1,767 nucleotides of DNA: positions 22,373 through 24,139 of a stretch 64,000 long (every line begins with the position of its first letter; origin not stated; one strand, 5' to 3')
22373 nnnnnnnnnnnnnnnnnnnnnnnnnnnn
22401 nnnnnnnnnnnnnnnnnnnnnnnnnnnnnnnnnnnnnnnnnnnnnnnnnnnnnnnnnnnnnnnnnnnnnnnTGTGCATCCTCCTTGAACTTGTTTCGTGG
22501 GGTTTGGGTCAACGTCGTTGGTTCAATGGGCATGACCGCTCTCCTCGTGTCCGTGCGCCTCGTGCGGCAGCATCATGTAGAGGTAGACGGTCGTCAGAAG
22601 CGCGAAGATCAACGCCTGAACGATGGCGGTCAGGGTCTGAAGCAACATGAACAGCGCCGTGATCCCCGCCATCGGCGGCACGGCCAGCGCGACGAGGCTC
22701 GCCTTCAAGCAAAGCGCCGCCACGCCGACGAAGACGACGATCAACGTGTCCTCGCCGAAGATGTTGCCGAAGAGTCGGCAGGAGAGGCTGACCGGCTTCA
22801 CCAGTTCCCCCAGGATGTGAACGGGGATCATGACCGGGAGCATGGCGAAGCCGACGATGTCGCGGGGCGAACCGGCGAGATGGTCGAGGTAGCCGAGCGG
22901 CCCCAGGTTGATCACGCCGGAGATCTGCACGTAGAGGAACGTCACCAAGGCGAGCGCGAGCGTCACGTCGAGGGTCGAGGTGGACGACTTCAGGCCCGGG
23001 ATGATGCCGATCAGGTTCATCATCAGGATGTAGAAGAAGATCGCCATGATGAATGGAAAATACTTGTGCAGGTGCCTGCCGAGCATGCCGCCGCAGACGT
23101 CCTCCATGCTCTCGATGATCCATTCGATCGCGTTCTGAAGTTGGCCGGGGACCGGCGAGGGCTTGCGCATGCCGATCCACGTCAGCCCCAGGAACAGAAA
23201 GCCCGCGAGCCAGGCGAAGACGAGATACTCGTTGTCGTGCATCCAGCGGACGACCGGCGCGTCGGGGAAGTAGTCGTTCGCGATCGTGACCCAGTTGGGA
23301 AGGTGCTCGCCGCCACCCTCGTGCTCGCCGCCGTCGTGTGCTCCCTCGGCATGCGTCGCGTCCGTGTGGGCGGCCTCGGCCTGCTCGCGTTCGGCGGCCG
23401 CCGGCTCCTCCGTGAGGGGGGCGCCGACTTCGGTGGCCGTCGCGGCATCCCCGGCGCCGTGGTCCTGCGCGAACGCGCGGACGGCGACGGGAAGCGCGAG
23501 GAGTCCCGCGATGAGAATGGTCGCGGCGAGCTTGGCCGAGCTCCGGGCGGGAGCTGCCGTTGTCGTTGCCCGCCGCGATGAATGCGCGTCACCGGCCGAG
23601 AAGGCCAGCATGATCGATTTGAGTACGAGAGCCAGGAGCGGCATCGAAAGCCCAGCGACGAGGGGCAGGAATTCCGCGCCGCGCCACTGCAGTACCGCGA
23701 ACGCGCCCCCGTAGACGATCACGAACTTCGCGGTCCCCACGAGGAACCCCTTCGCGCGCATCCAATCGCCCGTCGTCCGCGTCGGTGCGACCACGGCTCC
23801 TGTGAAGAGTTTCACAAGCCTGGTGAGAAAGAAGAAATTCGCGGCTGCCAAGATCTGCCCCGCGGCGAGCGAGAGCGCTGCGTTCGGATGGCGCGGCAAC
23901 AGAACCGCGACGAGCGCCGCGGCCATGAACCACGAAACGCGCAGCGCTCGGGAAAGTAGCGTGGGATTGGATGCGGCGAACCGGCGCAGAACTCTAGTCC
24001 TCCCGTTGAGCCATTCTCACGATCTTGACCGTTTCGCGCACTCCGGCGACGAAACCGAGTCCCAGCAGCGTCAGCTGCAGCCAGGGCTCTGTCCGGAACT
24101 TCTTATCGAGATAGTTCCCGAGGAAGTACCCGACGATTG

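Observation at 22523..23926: atpI and atpB read as one ORF: no stop codon between the AtpI-like module and Fo subunit a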

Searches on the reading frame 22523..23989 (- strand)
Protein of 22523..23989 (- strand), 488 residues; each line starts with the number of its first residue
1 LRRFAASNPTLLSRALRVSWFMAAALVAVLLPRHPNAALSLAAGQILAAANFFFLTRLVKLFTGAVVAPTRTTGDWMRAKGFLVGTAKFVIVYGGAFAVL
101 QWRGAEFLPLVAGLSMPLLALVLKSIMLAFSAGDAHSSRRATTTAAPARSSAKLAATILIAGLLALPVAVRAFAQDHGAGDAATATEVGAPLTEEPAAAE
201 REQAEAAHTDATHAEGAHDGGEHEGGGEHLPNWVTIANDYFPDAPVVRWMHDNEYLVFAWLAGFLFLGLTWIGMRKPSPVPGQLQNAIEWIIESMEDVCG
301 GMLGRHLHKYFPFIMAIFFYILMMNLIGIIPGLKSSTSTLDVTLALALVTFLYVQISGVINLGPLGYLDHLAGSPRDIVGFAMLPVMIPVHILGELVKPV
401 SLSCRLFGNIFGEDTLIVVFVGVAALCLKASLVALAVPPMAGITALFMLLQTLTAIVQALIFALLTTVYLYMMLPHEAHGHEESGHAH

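Call 3: search_protein_families(library=pfam, proteins=[window:22523-23926:-], max_evalue=1)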
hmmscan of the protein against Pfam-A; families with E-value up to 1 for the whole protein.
window:22523-23926:- (467 aa): 2 families
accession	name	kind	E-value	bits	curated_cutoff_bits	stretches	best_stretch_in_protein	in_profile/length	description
PF00119.25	ATP-synt_A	-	2.7e-50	171.7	33.9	1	236-449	2-216/217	ATP synthase A chain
PF03899.21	ATP-synt_I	-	0.00029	21.6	25.1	1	3-94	12-99/99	ATP synthase I chain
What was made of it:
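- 22526..23302 (-): Fo subunit a proper, from the invariant LPNW motif to the C terminus, including the essential stator Arg (R384, 22775..22777) in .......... Pfam PF00119, 171.7 bits (call 3).
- On AtpI / ATP-synt_I (PF03899): The ORF as read from ATG 23926 scores only 21.6 bits (call 3).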

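Call 4: search_protein_families(library=ncbifam, proteins=[window:22523-23926:-], max_evalue=1)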
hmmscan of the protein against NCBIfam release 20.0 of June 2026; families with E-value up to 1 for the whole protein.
window:22523-23926:- (467 aa): 14 families
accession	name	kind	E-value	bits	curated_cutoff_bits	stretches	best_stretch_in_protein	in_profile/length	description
NF009953.0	PRK13419.1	equivalog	6.6e-39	134.1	460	1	143-465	12-342/346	F0F1 ATP synthase subunit A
NF004482.0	PRK05815.2-4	equivalog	1.3e-38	133.1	225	1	237-450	35-245/252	F0F1 ATP synthase subunit A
TIGR01131.1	ATP_synt_6_or_A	equivalog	3.7e-37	128.4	102.6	1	236-449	19-223/227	F0F1 ATP synthase subunit A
NF004481.0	PRK05815.2-3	equivalog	2.6e-35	122.1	227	1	230-450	17-215/225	F0F1 ATP synthase subunit A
NF009954.0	PRK13420.1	equivalog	5.4e-27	95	272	1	238-451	26-215/229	F0F1 ATP synthase subunit A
NF004486.0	PRK05815.3-4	equivalog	1.8e-26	93.3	272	1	232-450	26-220/224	F0F1 ATP synthase subunit A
NF004484.0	PRK05815.3-2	equivalog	3.7e-24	85.8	234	1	234-451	22-222/226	F0F1 ATP synthase subunit A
NF009955.0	PRK13421.1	equivalog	8.4e-24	84.3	302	1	244-460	32-224/231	F0F1 ATP synthase subunit A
NF004477.0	PRK05815.1-1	equivalog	8.8e-24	84.4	280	1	207-452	16-264/268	F0F1 ATP synthase subunit A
NF004485.0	PRK05815.3-3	equivalog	1.9e-23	83.3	249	1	266-455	61-254/281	F0F1 ATP synthase subunit A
NF004479.0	PRK05815.1-4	equivalog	2.4e-20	72.8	268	1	236-450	21-231/238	F0F1 ATP synthase subunit A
TIGR03306.1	altF1_A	exception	3e-20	72.8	302.1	1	232-449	17-212/217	alternate F1F0 ATPase, F0 subunit A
NF004487.0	PRK05815.3-5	equivalog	3.6e-15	56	224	1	256-453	53-237/269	F0F1 ATP synthase subunit A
NF009952.0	PRK13417.1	equivalog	9.9e-13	48.2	531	2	239-312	102-180/352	F0F1 ATP synthase subunit A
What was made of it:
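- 22526..23302 (-): TIGR01131, 128.4 bits against a 102.6 cut-off (call 4).
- On Fo subunit a (PF00119 / TIGR01131): TIGR01131 scores 128.4 bits against 102.6 (call 4).
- Closest known: Long subunit a variants with an N-terminal hydrophobic segment. Same: The match starts at residue 143, so it includes TM5, the linker and a (call 4).
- NCBIfam PRK13419, a 346-residue 'long' subunit a model, aligns from residue 143, which suggests that stand-alone a proteins with an N-terminal hydrophobic segment exist elsewhere (call 4).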

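Call 5: find_homologous_proteins(query=window:22523-23926:-, max_evalue=0.00001)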
Query window:22523-23926:- (467 aa): 630 proteins with E <= 0.00001 among 8000 candidates; the best 120 are listed.
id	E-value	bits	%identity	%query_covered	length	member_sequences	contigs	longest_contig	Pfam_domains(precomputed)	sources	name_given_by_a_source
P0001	0.0e+0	1017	100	100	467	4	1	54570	PF00119.26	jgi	-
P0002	4.8e-241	819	79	100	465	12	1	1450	PF00119.26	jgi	jgi:F-type H+-transporting ATPase subunit a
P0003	1.1e-235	801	81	100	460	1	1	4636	PF00119.26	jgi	jgi:F-type H+-transporting ATPase subunit a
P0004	4.7e-235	799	81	100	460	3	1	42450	PF00119.26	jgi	jgi:F-type H+-transporting ATPase subunit a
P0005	9.1e-234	795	78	100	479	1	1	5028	PF00119.26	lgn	-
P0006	3.0e-233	793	80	100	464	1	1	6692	PF00119.26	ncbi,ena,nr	ncbi:MAG TPA: F0F1 ATP synthase subunit A [Acidobacteriota bacterium]|nr:F0F1 ATP synthase subunit A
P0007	5.8e-230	782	75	100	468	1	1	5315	PF00119.26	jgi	jgi:F-type H+-transporting ATPase subunit a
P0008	5.8e-218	743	75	100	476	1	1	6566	PF03899.22,PF00119.26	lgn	-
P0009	3.3e-217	740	71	100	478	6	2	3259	PF03899.22,PF00119.26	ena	-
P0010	4.0e-216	736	70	100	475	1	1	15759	PF00119.26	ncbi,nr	ncbi:MAG TPA: F0F1 ATP synthase subunit A [Candidatus Eisenbacteria bacterium]|nr:F0F1 ATP synthase 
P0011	1.1e-211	722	72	100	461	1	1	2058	PF03899.22,PF00119.26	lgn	-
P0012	2.1e-211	721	72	100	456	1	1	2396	PF00119.26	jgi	jgi:F-type H+-transporting ATPase subunit a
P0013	2.2e-209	714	73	100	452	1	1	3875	PF00119.26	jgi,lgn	-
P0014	4.5e-209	713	72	100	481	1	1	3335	PF00119.26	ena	-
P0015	1.2e-208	712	70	100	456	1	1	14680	PF00119.26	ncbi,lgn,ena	-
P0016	1.5e-208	711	70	100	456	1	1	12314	PF00119.26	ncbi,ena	-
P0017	2.2e-208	711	70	100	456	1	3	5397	PF00119.26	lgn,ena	-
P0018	3.3e-208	710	70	100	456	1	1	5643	PF00119.26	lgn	-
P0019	5.5e-208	710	71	100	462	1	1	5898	PF00119.26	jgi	jgi:F-type H+-transporting ATPase subunit a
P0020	1.1e-207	709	73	100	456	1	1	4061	PF00119.26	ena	-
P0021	3.2e-207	707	71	100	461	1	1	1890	PF00119.26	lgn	-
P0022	5.0e-207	707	71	100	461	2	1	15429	PF00119.26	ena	-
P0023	1.4e-204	698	71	100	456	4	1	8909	PF00119.26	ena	-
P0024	1.0e-203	696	73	100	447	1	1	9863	PF00119.26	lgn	-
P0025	4.1e-203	694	68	100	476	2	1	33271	PF00119.26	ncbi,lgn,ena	-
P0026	1.1e-202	692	70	100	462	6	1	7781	PF00119.26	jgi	jgi:F-type H+-transporting ATPase subunit a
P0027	1.9e-202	691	73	100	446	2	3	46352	PF00119.26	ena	-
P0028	5.9e-199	680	75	91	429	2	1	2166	PF00119.26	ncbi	ncbi:MAG TPA: F0F1 ATP synthase subunit A, partial [Candidatus Eisenbacteria bacterium]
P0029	7.0e-199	680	69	100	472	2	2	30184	PF00119.26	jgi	jgi:F-type H+-transporting ATPase subunit a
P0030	3.1e-196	671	68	97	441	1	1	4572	PF00119.26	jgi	-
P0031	6.3e-196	670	70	100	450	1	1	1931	PF00119.26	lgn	-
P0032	1.9e-192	658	71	94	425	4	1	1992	PF00119.26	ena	-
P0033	1.6e-190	652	67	98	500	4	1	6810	PF03899.22,PF00119.26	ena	-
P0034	3.4e-190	651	83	80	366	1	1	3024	PF00119.26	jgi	jgi:F-type H+-transporting ATPase subunit a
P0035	1.8e-188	645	67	98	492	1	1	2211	PF00119.26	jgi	jgi:F-type H+-transporting ATPase subunit a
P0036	3.9e-187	641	68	98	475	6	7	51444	PF00119.26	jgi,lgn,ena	-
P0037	7.3e-187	640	63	100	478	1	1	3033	PF00119.26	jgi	jgi:F-type H+-transporting ATPase subunit a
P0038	9.8e-187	640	66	100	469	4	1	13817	PF00119.26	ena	-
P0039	1.1e-186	639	68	98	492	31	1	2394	PF00119.26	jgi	-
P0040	2.2e-186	638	68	98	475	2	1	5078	PF00119.26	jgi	-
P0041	2.9e-186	638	69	98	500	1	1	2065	PF00119.26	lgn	-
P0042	3.0e-186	638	68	98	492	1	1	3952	PF00119.26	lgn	-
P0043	6.3e-186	637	66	100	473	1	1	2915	PF00119.26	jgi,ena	-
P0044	6.8e-186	637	68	98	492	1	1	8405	PF00119.26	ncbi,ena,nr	ncbi:MAG TPA: F0F1 ATP synthase subunit A [Candidatus Eisenbacteria bacterium]|nr:F0F1 ATP synthase 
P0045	1.0e-185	636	64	97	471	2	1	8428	PF00119.26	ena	-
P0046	2.6e-185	635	67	98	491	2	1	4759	PF00119.26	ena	-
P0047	3.0e-185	635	66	100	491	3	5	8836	PF00119.26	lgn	-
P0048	1.2e-183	629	66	98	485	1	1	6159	PF00119.26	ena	-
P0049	1.3e-183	629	64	98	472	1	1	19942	PF00119.26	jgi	jgi:F-type H+-transporting ATPase subunit a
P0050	1.5e-183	629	64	100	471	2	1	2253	PF00119.26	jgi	-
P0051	1.8e-183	629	67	98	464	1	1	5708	PF00119.26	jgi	jgi:F-type H+-transporting ATPase subunit a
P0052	4.7e-183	627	67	98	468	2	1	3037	PF00119.26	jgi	jgi:F-type H+-transporting ATPase subunit a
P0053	5.1e-183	627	65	98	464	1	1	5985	PF00119.26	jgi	jgi:F-type H+-transporting ATPase subunit a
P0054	1.3e-182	626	65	100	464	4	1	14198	PF00119.26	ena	-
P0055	3.0e-182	625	64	100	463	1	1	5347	PF00119.26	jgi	jgi:F-type H+-transporting ATPase subunit a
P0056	5.6e-182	624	65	98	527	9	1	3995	PF00119.26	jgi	jgi:F-type H+-transporting ATPase subunit a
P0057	1.0e-180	620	65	98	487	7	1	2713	PF00119.26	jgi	jgi:F-type H+-transporting ATPase subunit a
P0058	1.6e-180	619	66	98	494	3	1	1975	PF00119.26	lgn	-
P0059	2.6e-180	618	66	100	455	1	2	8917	PF00119.26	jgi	jgi:F-type H+-transporting ATPase subunit a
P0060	2.7e-180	618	66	97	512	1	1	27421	PF03899.22,PF00119.26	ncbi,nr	ncbi:MAG TPA: F0F1 ATP synthase subunit A [Candidatus Eisenbacteria bacterium]|nr:F0F1 ATP synthase 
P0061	5.3e-180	617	64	98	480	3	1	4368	PF00119.26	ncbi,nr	ncbi:MAG TPA: F0F1 ATP synthase subunit A [Candidatus Eisenbacteria bacterium]|nr:F0F1 ATP synthase 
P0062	7.8e-180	617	67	98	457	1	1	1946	PF00119.26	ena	-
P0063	8.7e-180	617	67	98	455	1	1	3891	PF00119.26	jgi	jgi:F-type H+-transporting ATPase subunit a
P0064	5.9e-179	614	63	100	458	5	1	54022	PF00119.26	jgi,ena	-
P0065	8.9e-179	613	63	96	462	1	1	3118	PF00119.26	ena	-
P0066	2.2e-178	612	63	98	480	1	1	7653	PF00119.26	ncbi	ncbi:MAG: F0F1 ATP synthase subunit A [Hyphomicrobiales bacterium]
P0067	7.7e-177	607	66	98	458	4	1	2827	PF00119.26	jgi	jgi:F-type H+-transporting ATPase subunit a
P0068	1.9e-176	606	64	94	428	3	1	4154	PF00119.26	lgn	-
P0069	4.7e-176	604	65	100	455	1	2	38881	PF00119.26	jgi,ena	-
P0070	7.0e-175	601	62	98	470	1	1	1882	PF00119.26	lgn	-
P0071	1.2e-174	600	61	100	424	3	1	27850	PF00119.26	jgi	-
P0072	1.4e-174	600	64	100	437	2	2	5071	PF00119.26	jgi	jgi:F-type H+-transporting ATPase subunit a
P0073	2.9e-173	595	61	100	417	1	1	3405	PF00119.26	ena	-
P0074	3.2e-173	595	65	97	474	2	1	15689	PF00119.26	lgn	-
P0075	7.2e-173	594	64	98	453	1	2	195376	PF00119.26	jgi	-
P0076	4.1e-172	591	62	100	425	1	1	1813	PF00119.26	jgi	-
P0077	1.2e-170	587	62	100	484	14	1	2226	PF00119.26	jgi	jgi:F-type H+-transporting ATPase subunit a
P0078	2.1e-170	586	63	98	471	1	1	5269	PF00119.26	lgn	-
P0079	2.2e-170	586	64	98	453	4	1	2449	PF00119.26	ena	-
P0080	2.1e-169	583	58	100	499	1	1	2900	PF00119.26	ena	-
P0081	1.4e-168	580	60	97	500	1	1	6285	PF00119.26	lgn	-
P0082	2.6e-168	579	66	92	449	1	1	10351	PF00119.26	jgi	jgi:F-type H+-transporting ATPase subunit a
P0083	6.2e-168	578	63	94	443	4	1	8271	PF00119.26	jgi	jgi:F-type H+-transporting ATPase subunit a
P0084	1.3e-167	577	64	97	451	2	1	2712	PF00119.26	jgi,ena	-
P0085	2.4e-167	576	62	100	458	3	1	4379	PF00119.26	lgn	-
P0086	6.0e-167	574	65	95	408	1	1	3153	PF00119.26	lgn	-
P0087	6.1e-167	574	61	97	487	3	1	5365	PF00119.26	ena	-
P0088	7.2e-167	574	65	94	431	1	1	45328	PF00119.26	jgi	jgi:F-type H+-transporting ATPase subunit a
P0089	8.5e-167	574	62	97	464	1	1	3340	PF00119.26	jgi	jgi:F-type H+-transporting ATPase subunit a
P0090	9.9e-167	574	68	87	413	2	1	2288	PF00119.26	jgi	jgi:F-type H+-transporting ATPase subunit a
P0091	1.0e-166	574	61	99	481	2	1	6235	PF00119.26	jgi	-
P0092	1.1e-166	574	65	95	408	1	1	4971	PF00119.26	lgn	-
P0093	1.8e-166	573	63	97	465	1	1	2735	PF03899.22,PF00119.26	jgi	jgi:F-type H+-transporting ATPase subunit a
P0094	5.7e-166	571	61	100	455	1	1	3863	PF00119.26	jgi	jgi:F-type H+-transporting ATPase subunit a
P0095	1.7e-165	570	61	100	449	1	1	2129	PF00119.26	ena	-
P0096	2.9e-165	569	59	100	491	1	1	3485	PF03899.22,PF00119.26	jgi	jgi:F-type H+-transporting ATPase subunit a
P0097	3.1e-165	569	76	56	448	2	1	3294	PF00119.26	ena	-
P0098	4.5e-165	568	60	98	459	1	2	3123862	PF03899.22,PF00119.26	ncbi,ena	-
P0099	4.9e-165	568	62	96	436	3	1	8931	PF00119.26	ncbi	-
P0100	7.2e-165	568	60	100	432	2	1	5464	PF03899.22,PF00119.26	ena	-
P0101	1.6e-164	566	60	98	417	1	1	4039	PF00119.26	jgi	jgi:F-type H+-transporting ATPase subunit a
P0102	1.6e-164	566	61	98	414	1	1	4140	PF00119.26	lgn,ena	-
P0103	2.6e-164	566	59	99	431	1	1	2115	PF00119.26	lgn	-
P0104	3.7e-164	565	63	92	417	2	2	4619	PF00119.26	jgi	-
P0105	4.0e-164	565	61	100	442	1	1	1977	PF00119.26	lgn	-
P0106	5.0e-164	565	75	57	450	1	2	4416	PF00119.26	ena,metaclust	metaclust:\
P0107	5.3e-164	565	75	57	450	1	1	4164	PF00119.26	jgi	-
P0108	6.8e-164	564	65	85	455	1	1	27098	PF00119.26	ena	-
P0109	7.0e-164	564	67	92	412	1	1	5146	PF00119.26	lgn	-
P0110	1.8e-163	563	60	100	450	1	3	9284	PF00119.26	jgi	-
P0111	1.9e-162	560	59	98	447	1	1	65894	PF03899.22,PF00119.26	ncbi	-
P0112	2.0e-162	560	62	97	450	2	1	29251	PF00119.26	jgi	-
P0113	2.3e-162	559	61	100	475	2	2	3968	PF00119.26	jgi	jgi:F-type H+-transporting ATPase subunit a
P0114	3.3e-162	559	61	100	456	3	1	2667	PF00119.26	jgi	-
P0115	5.3e-162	558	59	98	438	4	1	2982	PF00119.26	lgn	-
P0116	7.3e-162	558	62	97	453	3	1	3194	PF00119.26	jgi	-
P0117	8.2e-162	557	59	100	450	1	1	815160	PF03899.22,PF00119.26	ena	-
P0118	8.3e-162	557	62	97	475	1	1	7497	PF00119.26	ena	-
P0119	9.9e-162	557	49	28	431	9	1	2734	PF00119.26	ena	-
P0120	2.5e-161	556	75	56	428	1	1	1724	PF00119.26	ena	-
